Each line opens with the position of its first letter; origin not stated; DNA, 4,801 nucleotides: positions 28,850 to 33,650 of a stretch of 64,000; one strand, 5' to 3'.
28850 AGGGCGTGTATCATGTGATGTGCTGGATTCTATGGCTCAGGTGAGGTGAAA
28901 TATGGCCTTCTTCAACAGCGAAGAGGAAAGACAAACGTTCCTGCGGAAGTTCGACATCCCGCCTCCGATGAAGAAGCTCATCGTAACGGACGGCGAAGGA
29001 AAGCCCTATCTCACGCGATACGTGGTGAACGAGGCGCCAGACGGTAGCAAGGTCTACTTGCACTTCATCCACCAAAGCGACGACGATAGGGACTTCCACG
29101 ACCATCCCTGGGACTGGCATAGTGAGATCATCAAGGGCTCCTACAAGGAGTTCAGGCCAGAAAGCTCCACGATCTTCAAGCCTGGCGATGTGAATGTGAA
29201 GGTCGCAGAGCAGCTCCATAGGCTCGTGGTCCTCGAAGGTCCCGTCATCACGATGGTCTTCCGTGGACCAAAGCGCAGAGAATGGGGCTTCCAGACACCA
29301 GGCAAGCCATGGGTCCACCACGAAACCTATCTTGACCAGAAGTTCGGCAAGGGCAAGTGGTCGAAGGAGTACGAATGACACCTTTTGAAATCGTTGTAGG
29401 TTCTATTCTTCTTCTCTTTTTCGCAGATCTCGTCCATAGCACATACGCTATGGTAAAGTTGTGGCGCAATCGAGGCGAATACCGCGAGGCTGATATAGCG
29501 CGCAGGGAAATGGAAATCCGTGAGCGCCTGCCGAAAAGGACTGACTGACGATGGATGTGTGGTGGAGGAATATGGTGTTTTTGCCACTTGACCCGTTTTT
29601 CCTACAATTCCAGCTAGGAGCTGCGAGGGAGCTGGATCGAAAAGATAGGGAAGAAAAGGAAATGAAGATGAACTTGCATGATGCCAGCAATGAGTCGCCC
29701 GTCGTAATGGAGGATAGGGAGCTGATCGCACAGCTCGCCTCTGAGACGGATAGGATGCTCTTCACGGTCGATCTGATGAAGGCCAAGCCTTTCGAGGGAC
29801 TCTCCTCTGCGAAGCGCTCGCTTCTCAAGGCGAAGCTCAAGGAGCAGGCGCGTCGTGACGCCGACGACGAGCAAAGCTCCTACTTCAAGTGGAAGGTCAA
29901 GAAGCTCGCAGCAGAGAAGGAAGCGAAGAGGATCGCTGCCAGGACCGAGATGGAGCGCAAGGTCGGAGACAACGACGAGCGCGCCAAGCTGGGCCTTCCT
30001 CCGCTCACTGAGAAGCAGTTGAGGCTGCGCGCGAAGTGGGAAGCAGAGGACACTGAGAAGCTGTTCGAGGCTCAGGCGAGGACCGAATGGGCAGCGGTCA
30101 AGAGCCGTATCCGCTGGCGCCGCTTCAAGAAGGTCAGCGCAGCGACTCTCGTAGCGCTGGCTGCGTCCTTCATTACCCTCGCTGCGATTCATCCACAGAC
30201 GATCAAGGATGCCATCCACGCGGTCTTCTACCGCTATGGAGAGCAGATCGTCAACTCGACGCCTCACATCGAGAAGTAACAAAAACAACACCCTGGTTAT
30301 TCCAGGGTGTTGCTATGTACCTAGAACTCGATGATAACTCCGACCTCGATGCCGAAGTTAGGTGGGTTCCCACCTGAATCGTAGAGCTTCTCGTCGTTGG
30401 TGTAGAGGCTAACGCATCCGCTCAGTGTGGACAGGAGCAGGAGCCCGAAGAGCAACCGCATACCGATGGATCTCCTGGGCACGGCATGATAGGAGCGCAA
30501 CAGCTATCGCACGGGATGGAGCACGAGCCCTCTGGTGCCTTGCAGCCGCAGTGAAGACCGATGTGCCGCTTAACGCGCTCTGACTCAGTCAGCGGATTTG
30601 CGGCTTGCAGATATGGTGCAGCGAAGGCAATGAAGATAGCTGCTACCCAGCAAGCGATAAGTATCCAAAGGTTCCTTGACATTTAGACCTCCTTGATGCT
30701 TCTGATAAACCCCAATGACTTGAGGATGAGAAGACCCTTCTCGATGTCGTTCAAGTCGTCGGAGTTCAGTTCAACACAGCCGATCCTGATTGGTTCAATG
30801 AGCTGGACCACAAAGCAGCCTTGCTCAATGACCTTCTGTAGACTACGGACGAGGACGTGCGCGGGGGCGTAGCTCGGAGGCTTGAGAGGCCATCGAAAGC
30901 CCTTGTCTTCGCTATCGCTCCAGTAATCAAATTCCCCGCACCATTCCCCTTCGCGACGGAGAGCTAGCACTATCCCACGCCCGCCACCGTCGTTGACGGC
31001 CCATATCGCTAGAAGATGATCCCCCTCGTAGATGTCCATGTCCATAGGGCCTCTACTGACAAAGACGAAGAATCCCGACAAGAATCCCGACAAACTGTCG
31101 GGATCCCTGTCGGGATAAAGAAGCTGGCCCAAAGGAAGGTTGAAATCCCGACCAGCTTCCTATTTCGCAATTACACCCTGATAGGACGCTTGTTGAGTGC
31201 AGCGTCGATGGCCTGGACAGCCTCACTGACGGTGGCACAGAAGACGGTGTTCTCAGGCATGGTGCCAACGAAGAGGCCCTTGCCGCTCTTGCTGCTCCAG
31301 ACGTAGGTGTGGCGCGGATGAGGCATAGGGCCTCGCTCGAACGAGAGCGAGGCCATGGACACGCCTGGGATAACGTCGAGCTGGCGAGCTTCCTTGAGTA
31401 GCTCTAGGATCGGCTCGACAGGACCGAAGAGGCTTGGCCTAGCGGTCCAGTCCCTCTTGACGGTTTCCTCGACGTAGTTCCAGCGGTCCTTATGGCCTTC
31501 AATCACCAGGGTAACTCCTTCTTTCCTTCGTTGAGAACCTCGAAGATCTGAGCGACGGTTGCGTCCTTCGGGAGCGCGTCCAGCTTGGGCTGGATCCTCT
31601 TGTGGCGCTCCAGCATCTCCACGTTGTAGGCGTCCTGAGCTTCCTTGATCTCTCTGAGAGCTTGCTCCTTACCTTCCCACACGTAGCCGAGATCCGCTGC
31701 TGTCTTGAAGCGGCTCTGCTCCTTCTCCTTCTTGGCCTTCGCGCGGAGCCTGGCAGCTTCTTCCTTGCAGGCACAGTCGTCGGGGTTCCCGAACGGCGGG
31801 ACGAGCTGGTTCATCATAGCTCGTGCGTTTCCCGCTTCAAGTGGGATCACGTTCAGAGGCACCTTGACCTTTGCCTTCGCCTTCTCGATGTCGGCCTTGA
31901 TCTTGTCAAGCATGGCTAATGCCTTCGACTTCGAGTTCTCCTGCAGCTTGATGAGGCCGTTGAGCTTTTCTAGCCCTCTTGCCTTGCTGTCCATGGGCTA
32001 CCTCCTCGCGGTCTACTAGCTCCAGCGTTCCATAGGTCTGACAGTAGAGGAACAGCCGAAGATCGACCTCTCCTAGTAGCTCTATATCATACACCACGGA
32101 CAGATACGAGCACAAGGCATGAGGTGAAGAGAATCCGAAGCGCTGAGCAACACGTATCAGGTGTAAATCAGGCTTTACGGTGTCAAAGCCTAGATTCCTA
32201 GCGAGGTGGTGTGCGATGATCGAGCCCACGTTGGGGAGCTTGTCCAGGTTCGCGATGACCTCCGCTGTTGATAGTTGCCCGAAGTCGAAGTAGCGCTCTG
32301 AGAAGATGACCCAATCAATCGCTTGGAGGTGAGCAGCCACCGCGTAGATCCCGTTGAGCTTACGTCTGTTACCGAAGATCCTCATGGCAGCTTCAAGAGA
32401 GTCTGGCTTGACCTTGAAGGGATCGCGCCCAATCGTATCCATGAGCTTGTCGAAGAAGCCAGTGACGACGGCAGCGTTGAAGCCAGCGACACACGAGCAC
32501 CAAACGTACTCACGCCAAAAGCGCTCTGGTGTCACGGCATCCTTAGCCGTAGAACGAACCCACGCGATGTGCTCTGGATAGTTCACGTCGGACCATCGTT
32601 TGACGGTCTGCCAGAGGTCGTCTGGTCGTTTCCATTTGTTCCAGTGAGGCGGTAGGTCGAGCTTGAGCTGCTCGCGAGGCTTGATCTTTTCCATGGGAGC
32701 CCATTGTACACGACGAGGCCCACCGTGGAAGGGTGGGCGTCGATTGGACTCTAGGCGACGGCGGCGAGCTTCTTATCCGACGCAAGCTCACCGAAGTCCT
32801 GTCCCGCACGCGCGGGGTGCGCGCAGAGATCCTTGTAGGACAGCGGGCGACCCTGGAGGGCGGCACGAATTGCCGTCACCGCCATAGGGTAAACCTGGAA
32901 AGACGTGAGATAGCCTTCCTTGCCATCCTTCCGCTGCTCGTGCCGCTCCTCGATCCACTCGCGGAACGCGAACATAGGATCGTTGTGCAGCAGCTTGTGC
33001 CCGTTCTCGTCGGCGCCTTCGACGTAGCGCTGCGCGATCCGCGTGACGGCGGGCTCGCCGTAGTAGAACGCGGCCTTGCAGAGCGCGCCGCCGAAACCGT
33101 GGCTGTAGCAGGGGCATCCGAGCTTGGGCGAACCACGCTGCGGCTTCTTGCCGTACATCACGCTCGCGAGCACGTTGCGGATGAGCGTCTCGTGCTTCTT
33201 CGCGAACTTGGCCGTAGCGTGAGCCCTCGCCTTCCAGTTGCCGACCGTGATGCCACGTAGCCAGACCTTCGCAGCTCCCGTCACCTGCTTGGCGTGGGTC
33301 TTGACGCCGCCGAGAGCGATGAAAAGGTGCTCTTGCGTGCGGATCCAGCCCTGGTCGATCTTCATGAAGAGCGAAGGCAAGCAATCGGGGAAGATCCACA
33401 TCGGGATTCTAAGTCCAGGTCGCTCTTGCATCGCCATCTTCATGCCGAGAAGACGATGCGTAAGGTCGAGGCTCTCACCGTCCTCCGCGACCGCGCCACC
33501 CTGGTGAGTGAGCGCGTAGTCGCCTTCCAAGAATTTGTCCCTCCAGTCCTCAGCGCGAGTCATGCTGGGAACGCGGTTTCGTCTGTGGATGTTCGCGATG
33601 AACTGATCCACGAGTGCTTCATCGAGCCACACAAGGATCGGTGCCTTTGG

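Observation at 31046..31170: Five-copy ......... operator array (two direct, two inverted, one distal) in front of gene 30683..31045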

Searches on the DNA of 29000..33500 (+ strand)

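Call 4: search_dna_similar(query=window:29000-33500:+, collection=phages, mode=near, max_rows=20)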
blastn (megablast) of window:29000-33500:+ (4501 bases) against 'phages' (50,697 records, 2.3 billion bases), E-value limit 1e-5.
No match.

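Call 21: search_rna_families(source=window, start=30200, end=31700, threshold=evalue, max_evalue=10)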
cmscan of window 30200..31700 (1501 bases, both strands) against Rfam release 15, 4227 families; matches with E-value up to 10: 8.
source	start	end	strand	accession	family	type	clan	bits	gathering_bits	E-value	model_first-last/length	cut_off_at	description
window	30281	30386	-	RF02449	ncr1015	Gene; sRNA;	-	23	60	2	1-121/121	no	Bacillus sRNA ncr1015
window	31067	31158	-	RF02450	ncr1175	Gene; sRNA;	-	21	60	0.59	1-110/110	no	Bacillus sRNA ncr1175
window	31472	31617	-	RF02047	Sphinx_2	Gene; lncRNA;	-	18.5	34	1.1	1-158/158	no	Sphinx conserved region 2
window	31075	31113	-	RF03173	mir-4504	Gene; miRNA;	-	18.1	104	2.2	1-92/92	no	mir-4504 microRNA precursor family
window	31120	31159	-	RF03560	mir-3926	Gene; miRNA;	-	17.2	82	7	1-63/63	no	mir-3926 microRNA precursor family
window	31313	31396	+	RF02423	Bp1_781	Gene; sRNA;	-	15.4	80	0.28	29-121/230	no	Burkholderia sRNA Bp1_Cand871_SIPHT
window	30735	30800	-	RF01933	bxd_5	Gene; lncRNA;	-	13.4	50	3.3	1-57/57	no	Bithoraxoid conserved region 5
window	31081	31107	-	RF02760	sR035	Gene; sRNA;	-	10.5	233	6.7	9-35/206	no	sR035 sRNA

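Call 90: search_dna_similar(query=window:31060-31125:+, collection=phages, mode=distant, max_evalue=1, max_rows=25)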
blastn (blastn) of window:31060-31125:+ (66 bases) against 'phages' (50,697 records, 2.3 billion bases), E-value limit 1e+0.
Records with a match: 1; places in all: 1; records where one place covers at least 80% of the query: 0.
Best place of each record, by identity: 80-90% 1.
By first word of the organism name: Bacteriophage 1.
By host as written in the record: - 1.
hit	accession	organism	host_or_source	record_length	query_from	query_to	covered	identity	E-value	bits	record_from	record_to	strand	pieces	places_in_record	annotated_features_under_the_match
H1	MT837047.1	Bacteriophage sp.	human fecal samples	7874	27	54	42%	89.3%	5e-1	38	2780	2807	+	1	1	record has no annotation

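Call 93: search_rna_families(sources=[L302, L295, L299, L286, L304, L294, L292, L285, L156], threshold=evalue, max_evalue=0.01)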
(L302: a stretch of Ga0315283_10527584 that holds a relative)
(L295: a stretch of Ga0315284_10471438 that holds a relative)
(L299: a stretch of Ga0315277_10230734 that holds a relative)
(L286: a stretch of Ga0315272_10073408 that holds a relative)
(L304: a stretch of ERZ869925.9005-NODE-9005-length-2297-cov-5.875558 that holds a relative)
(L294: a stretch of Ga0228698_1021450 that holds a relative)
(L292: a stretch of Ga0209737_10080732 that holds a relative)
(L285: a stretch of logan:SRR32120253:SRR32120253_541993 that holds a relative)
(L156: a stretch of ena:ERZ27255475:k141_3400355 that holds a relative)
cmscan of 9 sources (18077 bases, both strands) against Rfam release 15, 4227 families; matches with E-value up to 0.01: 11.
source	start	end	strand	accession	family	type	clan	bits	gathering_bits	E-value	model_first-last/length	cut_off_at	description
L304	1347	1421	-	RF00005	tRNA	Gene; tRNA;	CL00001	69.5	29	1.2e-13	1-71/71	no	tRNA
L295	313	384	-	RF00005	tRNA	Gene; tRNA;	CL00001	68.1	29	2.9e-13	1-71/71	no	tRNA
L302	910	983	-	RF00005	tRNA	Gene; tRNA;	CL00001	56.2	29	5.5e-10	1-71/71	no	tRNA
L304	61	145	-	RF00005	tRNA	Gene; tRNA;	CL00001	56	29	6.1e-10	1-71/71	no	tRNA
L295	1282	1355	-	RF00005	tRNA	Gene; tRNA;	CL00001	54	29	2.2e-09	1-71/71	no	tRNA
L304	637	709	-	RF00005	tRNA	Gene; tRNA;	CL00001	48.9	29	5.8e-08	1-71/71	no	tRNA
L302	1088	1159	-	RF00005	tRNA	Gene; tRNA;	CL00001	48.8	29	6.2e-08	1-71/71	no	tRNA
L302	989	1077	-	RF00005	tRNA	Gene; tRNA;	CL00001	48.7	29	6.3e-08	1-71/71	no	tRNA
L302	820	904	-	RF01852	tRNA-Sec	Gene; tRNA;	CL00001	45.1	47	2.3e-06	1-91/91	no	Selenocysteine transfer RNA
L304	560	630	-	RF00005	tRNA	Gene; tRNA;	CL00001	44.7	29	8e-07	1-71/71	no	tRNA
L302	630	703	-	RF00005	tRNA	Gene; tRNA;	CL00001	43.7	29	1.5e-06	1-71/71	no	tRNA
